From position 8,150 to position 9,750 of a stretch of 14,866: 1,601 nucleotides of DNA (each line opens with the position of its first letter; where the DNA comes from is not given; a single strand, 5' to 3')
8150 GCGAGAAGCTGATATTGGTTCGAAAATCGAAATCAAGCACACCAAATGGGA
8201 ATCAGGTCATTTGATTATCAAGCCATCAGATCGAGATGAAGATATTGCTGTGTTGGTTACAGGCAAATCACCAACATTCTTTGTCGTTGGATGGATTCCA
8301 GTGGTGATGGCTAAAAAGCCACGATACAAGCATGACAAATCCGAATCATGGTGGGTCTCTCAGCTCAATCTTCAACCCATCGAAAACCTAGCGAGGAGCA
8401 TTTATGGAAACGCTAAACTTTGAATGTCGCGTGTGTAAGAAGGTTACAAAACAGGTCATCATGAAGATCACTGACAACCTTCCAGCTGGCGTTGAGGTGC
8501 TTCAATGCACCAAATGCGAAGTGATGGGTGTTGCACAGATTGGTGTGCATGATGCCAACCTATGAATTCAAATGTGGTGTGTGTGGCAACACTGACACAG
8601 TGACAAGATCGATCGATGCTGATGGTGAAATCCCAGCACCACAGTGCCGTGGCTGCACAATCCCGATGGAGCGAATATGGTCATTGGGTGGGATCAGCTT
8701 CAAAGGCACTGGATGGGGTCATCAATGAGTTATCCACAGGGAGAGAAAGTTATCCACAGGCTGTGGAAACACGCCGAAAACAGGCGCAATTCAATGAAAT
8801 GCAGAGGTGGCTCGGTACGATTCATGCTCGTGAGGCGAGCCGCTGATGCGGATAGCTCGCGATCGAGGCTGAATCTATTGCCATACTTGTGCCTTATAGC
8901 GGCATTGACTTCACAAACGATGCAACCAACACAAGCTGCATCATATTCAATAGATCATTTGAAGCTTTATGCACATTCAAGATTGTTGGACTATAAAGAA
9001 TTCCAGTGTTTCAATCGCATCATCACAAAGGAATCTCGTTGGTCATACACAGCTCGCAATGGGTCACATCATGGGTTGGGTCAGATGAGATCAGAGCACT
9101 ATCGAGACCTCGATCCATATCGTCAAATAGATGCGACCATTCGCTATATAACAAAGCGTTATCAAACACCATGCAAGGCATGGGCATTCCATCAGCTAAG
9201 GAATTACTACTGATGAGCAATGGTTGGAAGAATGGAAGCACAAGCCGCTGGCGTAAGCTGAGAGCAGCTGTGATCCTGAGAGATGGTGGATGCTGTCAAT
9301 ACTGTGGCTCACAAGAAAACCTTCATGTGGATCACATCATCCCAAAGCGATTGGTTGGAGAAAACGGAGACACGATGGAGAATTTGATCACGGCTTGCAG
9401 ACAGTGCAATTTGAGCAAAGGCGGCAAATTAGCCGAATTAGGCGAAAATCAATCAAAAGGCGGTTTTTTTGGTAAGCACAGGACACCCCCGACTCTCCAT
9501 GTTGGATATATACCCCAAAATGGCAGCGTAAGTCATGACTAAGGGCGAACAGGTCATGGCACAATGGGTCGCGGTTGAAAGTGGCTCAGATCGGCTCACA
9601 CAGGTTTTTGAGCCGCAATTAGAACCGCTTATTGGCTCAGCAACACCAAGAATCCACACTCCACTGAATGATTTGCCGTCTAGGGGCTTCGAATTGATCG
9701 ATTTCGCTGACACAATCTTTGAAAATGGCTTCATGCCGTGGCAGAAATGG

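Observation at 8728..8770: Two perfect DnaA boxes two helical turns apart plus an inverted imperfect box: candidate host-DnaA-dependent origin or control site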

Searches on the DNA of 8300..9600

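Call 30: search_rna_families(source=window, start=8300, end=9600, threshold=evalue, max_evalue=5)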
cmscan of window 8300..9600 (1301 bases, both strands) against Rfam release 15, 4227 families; matches with E-value up to 5: 3.
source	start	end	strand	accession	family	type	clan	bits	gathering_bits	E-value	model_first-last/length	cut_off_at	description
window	8920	8955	-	RF00284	SNORD74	Gene; snRNA; snoRNA; CD-box;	CL00069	16.6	41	1.7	1-80/80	no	Small nucleolar RNA SNORD74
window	9263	9302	-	RF01519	CC0196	Gene; sRNA;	-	15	35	2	1-58/58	no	Caulobacter sRNA CC0196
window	8999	9054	-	RF01133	sR3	Gene; snRNA; snoRNA; CD-box;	-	12.3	41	2.8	1-55/55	no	Small nucleolar RNA sR3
